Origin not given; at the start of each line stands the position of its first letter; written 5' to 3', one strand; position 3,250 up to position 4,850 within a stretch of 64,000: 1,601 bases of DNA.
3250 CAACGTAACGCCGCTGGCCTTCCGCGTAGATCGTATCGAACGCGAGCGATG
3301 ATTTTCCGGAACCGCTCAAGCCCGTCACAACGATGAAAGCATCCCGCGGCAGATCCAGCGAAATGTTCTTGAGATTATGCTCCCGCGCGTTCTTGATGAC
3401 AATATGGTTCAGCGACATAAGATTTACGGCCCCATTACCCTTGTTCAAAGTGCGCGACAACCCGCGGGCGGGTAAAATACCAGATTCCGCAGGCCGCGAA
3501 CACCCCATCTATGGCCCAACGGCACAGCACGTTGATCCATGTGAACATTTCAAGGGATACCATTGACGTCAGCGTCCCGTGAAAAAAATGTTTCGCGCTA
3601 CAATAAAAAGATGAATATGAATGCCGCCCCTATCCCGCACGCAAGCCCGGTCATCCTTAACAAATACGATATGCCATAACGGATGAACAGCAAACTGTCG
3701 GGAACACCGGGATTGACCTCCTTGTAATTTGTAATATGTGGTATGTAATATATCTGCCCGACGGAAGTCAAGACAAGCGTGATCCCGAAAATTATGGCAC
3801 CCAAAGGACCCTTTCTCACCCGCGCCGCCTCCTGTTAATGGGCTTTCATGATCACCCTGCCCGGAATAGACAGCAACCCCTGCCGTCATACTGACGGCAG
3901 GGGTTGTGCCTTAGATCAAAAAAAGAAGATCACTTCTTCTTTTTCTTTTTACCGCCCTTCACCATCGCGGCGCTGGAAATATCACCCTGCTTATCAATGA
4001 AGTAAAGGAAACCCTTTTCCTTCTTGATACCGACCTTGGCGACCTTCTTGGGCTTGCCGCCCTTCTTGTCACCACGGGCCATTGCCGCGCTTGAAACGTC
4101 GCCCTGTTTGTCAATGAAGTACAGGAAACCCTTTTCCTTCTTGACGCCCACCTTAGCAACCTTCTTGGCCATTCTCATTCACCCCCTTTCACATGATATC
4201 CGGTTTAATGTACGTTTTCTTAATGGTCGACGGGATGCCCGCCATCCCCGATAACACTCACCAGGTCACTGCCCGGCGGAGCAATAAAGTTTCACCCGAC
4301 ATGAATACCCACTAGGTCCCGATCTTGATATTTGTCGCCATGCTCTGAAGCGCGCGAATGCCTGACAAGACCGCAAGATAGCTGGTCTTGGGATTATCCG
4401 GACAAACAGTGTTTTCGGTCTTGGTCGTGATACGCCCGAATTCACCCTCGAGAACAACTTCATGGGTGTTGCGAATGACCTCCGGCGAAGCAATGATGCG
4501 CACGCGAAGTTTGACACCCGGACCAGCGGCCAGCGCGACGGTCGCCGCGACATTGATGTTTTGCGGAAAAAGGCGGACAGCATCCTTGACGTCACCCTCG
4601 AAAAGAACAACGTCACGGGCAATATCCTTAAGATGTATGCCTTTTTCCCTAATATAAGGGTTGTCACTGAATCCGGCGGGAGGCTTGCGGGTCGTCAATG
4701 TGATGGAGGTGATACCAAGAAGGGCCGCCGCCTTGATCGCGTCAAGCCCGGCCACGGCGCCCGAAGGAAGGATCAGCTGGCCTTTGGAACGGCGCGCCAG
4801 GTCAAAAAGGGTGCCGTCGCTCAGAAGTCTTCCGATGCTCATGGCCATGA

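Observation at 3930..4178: Lysine-rich 82-aa protein built from an exact 39-aa tandem duplication, a candidate novel nucleoid/nucleic-acid-binding protein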

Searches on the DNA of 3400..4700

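Call 60: search_rna_families(source=window, start=3400, end=4700, threshold=evalue, max_evalue=1)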
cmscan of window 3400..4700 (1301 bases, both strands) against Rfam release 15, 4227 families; matches with E-value up to 1: 3.
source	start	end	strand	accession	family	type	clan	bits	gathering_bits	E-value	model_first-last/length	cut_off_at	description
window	3868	4013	+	RF01230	snoR77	Gene; snRNA; snoRNA; HACA-box;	-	21.9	47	0.86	1-131/131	no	Small nucleolar RNA snoR77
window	3876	3904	-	RF04147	MIR6224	Gene; miRNA;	-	20.1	171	0.33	1-176/176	no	MIR6224 microRNA precursor family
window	3869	3913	-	RF02742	Rev72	Gene; antisense;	-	18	289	0.011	333-382/426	no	Soft rot Enterobacteriaceae Rev 72 asRNA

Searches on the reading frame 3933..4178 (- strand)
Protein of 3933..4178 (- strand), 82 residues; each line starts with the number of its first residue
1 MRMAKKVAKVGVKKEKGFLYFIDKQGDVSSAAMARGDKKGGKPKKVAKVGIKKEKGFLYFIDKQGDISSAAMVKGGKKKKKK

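Call 4: search_protein_families(library=pfam, proteins=[window:3933-4178:-], max_evalue=10)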
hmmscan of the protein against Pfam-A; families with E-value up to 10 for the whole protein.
seq(82 aa): 1 family
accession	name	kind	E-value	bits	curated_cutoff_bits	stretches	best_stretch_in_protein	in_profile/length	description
PF23131.1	DotY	-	0.069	13.3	27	1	8-67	140-198/220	DotY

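Call 5: search_protein_families(library=ncbifam, proteins=[window:3933-4178:-], max_evalue=10)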
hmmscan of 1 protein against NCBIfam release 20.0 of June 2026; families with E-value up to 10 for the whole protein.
seq(82 aa): 1 family
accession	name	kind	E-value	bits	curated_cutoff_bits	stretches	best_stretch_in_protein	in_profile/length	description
NF038344.1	bile_CoA_BaiB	exception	0.0061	15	650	2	43-76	382-411/504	bile acid--CoA ligase BaiB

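Call 6: search_solved_structures(query=window:3933-4178:-, max_evalue=10, show_alignments=3)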
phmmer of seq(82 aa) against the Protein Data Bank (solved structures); distinct sequences matched with E-value up to 10: 0.

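Call 9: find_homologous_proteins(query=window:3933-4178:-, max_evalue=0.01)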
Query seq(82 aa) (82 aa): 2365 proteins with E <= 0.01 among 2425 candidates; the best 120 are listed.
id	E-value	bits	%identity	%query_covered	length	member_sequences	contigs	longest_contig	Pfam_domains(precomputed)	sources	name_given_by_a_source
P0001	3.1e-36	140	92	88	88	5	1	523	-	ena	-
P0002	5.2e-36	140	96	95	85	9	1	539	-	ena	-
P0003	2.2e-35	138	95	68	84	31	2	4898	-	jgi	jgi:hypothetical protein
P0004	1.0e-34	136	91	70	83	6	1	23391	-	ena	-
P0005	1.5e-34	135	90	87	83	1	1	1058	-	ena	-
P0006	2.0e-34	135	86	90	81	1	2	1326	-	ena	-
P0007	2.8e-34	134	89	68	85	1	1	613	-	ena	-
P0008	2.8e-34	134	91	70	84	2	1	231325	-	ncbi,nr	ncbi:MAG: hypothetical protein HQL16_00425 [Candidatus Omnitrophica bacterium]|nr:hypothetical prote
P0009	2.9e-34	134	89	87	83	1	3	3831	-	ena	-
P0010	3.9e-34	134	91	68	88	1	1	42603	-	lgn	-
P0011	9.2e-34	133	81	91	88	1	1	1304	-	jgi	jgi:hypothetical protein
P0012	9.8e-34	133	89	90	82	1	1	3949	-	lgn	-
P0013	1.3e-33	132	81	91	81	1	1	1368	-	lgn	-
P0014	2.7e-33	131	84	85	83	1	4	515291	-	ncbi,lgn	-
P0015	3.0e-33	131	86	87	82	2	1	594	-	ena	-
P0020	4.0e-33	131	84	90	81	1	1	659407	-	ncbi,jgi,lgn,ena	ncbi:MAG: hypothetical protein WC676_06270 [Candidatus Omnitrophota bacterium]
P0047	4.0e-32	127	83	73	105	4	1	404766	-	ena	-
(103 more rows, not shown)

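Call 18: predict_structure(alignment_id=A1)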
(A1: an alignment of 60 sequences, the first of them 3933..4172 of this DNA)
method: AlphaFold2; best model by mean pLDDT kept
length: 80 residues; sequences in the alignment: 60
mean_pLDDT: 48.7   pTM: 0.31
mean pLDDT of the five models: 48.7, 44.3, 43.4, 42.3, 38.9
residues with pLDDT >= 90: 0; 70-90: 0; 50-70: 46; < 50: 34
segments of 3 or more residues with pLDDT < 50: 1-11, 38-40, 45-48, 72-78
pLDDT, mean of each block of 10 residues (from residue 1): 33 53 55 49 49 53 52 46
secondary structure, 60 per line:
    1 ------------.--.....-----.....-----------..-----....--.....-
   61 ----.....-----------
elements in order: E16-20 E26-30 E49-52 E55-59 E65-69

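Call 19: find_encoding_contigs(protein=P0020, flank=6000, max_places=2)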
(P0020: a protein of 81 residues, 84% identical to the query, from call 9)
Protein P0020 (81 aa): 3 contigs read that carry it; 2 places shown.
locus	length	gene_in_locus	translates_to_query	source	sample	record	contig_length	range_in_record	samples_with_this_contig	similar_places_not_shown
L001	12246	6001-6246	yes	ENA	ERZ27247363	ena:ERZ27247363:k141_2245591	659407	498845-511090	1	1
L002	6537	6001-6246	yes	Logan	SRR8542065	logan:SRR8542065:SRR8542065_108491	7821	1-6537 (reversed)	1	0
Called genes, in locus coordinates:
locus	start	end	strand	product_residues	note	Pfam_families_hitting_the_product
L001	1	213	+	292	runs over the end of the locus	PF00701:DHDPS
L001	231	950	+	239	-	PF01113:DapB_N, PF05173:DapB_C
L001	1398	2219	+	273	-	PF01145:Band_7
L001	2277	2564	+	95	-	-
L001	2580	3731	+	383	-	PF00155:Aminotran_1_2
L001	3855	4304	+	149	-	PF01288:HPPK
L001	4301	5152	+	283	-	PF02569:Pantoate_ligase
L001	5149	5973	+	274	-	PF01113:DapB_N (faint), PF01408:GFO_IDH_MocA, PF02826:2-Hacid_dh_C (faint), PF03435:Sacchrp_dh_NADP (weak), PF03447:NAD_binding_3, PF01958:Asp_DH_C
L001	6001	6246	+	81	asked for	-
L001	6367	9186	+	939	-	PF00005:ABC_tran (faint), PF02463:SMC_N (faint), PF03193:RsgA_GTPase (faint), PF13191:AAA_16 (faint), PF13401:AAA_22 (faint), PF13555:AAA_29 (faint), PF17760:UvrA_inter, PF17755:UvrA_DNA-bind, +2 more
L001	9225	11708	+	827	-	PF12895:ANAPC3 (weak), PF09976:TPR_21 (weak), PF13174:TPR_6 (weak), PF13525:YfiO, PF24575:TPR_Slam (weak), PF13432:TPR_16 (weak), PF13424:TPR_12 (weak), PF13525:YfiO, +23 more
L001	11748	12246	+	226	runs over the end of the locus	PF01618:MotA_ExbB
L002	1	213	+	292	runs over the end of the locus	PF00701:DHDPS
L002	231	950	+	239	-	PF01113:DapB_N, PF05173:DapB_C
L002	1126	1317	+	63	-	PF14255:Zn_ribbon_21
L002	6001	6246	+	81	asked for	-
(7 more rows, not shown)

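Call 20: find_encoding_contigs(protein=P0014, flank=6000, max_places=2)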
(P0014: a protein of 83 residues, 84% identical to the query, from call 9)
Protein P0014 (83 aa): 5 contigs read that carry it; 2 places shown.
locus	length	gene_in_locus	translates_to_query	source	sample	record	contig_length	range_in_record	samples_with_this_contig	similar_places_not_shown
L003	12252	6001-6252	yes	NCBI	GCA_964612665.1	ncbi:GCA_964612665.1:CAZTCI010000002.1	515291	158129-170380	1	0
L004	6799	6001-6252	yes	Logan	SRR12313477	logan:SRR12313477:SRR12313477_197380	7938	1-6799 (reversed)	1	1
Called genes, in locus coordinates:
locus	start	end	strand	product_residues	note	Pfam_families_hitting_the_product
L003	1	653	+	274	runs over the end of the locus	PF01678:DAP_epimerase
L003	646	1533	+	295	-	PF00701:DHDPS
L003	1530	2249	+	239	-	PF01113:DapB_N, PF05173:DapB_C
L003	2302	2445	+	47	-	-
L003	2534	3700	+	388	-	PF00155:Aminotran_1_2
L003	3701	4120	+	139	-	PF01288:HPPK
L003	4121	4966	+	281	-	PF02569:Pantoate_ligase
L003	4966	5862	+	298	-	PF02826:2-Hacid_dh_C (faint), PF01408:GFO_IDH_MocA, PF03447:NAD_binding_3, PF01958:Asp_DH_C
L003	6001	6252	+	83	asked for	-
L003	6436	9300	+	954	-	PF02463:SMC_N (faint), PF13555:AAA_29 (faint), PF20703:nSTAND1 (faint), PF20720:nSTAND3 (faint), PF13191:AAA_16 (faint), PF17760:UvrA_inter, PF17755:UvrA_DNA-bind, PF00005:ABC_tran (weak)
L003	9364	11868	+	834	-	PF12895:ANAPC3 (weak), PF13525:YfiO (weak), PF13174:TPR_6 (weak), PF13424:TPR_12 (weak), PF13174:TPR_6 (weak), PF13432:TPR_16 (weak), PF25062:ARM_TT21_N (weak), PF13525:YfiO, +28 more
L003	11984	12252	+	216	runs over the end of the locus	PF01618:MotA_ExbB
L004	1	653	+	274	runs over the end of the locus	PF01678:DAP_epimerase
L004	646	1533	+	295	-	PF00701:DHDPS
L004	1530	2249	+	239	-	PF01113:DapB_N, PF05173:DapB_C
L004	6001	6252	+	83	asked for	-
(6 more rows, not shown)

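Call 21: find_encoding_contigs(protein=P0047, flank=6000, max_places=2)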
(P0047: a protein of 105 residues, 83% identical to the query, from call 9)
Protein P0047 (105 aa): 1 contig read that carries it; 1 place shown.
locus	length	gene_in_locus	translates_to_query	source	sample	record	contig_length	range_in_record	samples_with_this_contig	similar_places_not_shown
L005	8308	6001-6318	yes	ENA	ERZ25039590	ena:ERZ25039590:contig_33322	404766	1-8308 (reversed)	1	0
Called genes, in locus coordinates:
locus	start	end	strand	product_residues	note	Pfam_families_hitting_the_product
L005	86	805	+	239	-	PF01113:DapB_N, PF05173:DapB_C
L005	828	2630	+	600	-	PF13424:TPR_12 (faint), PF00515:TPR_1, PF07719:TPR_2 (weak), PF13181:TPR_8 (weak), PF13371:TPR_9 (weak), PF13414:TPR_11 (weak), PF00515:TPR_1 (weak), PF13431:TPR_17 (weak), +3 more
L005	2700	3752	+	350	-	PF00155:Aminotran_1_2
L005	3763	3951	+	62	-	-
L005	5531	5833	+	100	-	PF01958:Asp_DH_C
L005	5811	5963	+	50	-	PF01958:Asp_DH_C (weak)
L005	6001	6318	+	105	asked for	-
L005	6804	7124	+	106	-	PF17760:UvrA_inter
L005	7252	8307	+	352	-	?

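Call 37: predict_structure(alignment_id=A3)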
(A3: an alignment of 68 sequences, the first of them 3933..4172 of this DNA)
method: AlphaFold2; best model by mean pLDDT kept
length: 80 residues; sequences in the alignment: 68
mean_pLDDT: 89.2   pTM: 0.72
mean pLDDT of the five models: 89.2, 89.0, 87.9, 83.5, 83.3
residues with pLDDT >= 90: 60; 70-90: 12; 50-70: 8; < 50: 0
segments of 3 or more residues with pLDDT < 50: none
pLDDT, mean of each block of 10 residues (from residue 1): 92 94 96 90 95 92 94 61
secondary structure, 60 per line:
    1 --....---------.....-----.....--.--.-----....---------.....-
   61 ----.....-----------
elements in order: E3-6 E16-20 E26-30 E42-45 E55-59 E65-69

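Call 41: fold_search(model_id=the predicted structure, library=pdb)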
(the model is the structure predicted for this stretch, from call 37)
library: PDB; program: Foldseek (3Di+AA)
matches with E <= 10: 185; with E <= 0.001: 0
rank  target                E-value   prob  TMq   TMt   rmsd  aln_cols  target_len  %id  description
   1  4jut_H                5.5e-01  0.15  0.25  0.23  11.0        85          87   14  Crystal structure of a mutant fragment of Human HSPB6 (released 2014-02-05)
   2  4jut_D                5.8e-01  0.10  0.21  0.21  11.5        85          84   14  Crystal structure of a mutant fragment of Human HSPB6 (released 2014-02-05)
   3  4jut_G                6.9e-01  0.12  0.25  0.25   9.9        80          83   15  Crystal structure of a mutant fragment of Human HSPB6 (released 2014-02-05)
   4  4jut_F                7.7e-01  0.15  0.26  0.24   9.4        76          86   13  Crystal structure of a mutant fragment of Human HSPB6 (released 2014-02-05)
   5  4jut_E                8.2e-01  0.15  0.27  0.25   9.9        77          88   14  Crystal structure of a mutant fragment of Human HSPB6 (released 2014-02-05)
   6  4jut_C                1.1e+00  0.14  0.27  0.25   9.4        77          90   13  Crystal structure of a mutant fragment of Human HSPB6 (released 2014-02-05)
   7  4jus_A                1.4e+00  0.10  0.27  0.26   9.3        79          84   16  Crystal structure of a fragment of Human HSPB6 (released 2014-02-05)
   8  5ltw_D                1.5e+00  0.09  0.25  0.22   8.6        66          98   12  Complex of human 14-3-3 sigma CLU1 mutant with phosphorylated heat shock protein B6 (released 2017-02-01)
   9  6dv5_O                1.5e+00  0.07  0.23  0.14  12.1        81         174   11  Oligomeric complex of a Hsp27 24-mer at 3.6 A resolution (released 2019-06-26)
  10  4jut_A                1.6e+00  0.07  0.21  0.21   9.1        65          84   14  Crystal structure of a mutant fragment of Human HSPB6 (released 2014-02-05)
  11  7pe3_B                1.7e+00  0.11  0.31  0.24  11.2        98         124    8  Pseudo-atomic model of the tetrahedral 24mer of Hsp17 from Caenorhabditis elegans (released 2022-12-14)
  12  4jut_B                1.7e+00  0.10  0.26  0.25   9.7        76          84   14  Crystal structure of a mutant fragment of Human HSPB6 (released 2014-02-05)
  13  4jus_G                1.8e+00  0.11  0.25  0.24   8.5        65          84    8  Crystal structure of a fragment of Human HSPB6 (released 2014-02-05)
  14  4jus_H                1.9e+00  0.08  0.24  0.24  10.5        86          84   12  Crystal structure of a fragment of Human HSPB6 (released 2014-02-05)
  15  4jus_F                1.9e+00  0.06  0.23  0.23  11.0        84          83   13  Crystal structure of a fragment of Human HSPB6 (released 2014-02-05)
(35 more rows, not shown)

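Call 46: fold_search(model_id=the predicted structure, library=viral)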
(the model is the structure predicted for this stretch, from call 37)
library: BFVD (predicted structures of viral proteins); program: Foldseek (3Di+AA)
matches with E <= 10: 259; with E <= 0.001: 0
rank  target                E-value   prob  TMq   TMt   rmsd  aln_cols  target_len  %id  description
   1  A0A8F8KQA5            5.7e-01  0.18  0.26  0.09   9.0        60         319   13  Uncharacterized protein [Clandestinovirus]
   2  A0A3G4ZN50            9.0e-01  0.16  0.26  0.17   9.6        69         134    7  Uncharacterized protein [Terrestrivirus sp.]
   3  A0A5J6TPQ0            9.5e-01  0.10  0.25  0.08  19.1        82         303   13  (no name in the UniProt tables at hand)
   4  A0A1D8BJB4            1.0e+00  0.07  0.20  0.14  13.2        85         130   18  SIFV.gp50-like protein [Sulfolobus islandicus filamentous virus 2]
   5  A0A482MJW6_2          1.0e+00  0.07  0.20  0.04  11.6        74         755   22  Uncharacterized protein [Nodularia phage vB_NspS-kac68v162]
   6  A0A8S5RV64            1.1e+00  0.21  0.33  0.13  11.8        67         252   13  (no name in the UniProt tables at hand)
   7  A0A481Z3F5            1.1e+00  0.07  0.22  0.05  12.9        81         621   15  Transmembrane protein [Pithovirus LCPAC101]
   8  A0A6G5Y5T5            1.1e+00  0.04  0.18  0.03  13.2        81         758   12  (no name in the UniProt tables at hand)
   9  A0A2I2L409            1.2e+00  0.25  0.34  0.09  10.3        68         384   15  F-box domain-containing protein (Fragment) [Orpheovirus IHUMI-LCC2]
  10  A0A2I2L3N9            1.3e+00  0.25  0.31  0.08   9.3        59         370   19  F-box domain-containing protein [Orpheovirus IHUMI-LCC2]
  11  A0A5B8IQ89            1.3e+00  0.12  0.25  0.16  11.9        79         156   18  SHSP domain-containing protein [Mimiviridae sp. ChoanoV1]
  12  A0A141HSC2            1.3e+00  0.06  0.19  0.18  12.7        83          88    7  (no name in the UniProt tables at hand)
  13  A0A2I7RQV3            1.3e+00  0.09  0.25  0.15  12.3        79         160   10  (no name in the UniProt tables at hand)
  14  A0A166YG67            1.6e+00  0.10  0.22  0.24   8.7        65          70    8  Uncharacterized protein [Gordonia phage Kampe]
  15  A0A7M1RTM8            1.6e+00  0.08  0.26  0.05  11.9        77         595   12  Uncharacterized protein [uncultured phage cr6_1]
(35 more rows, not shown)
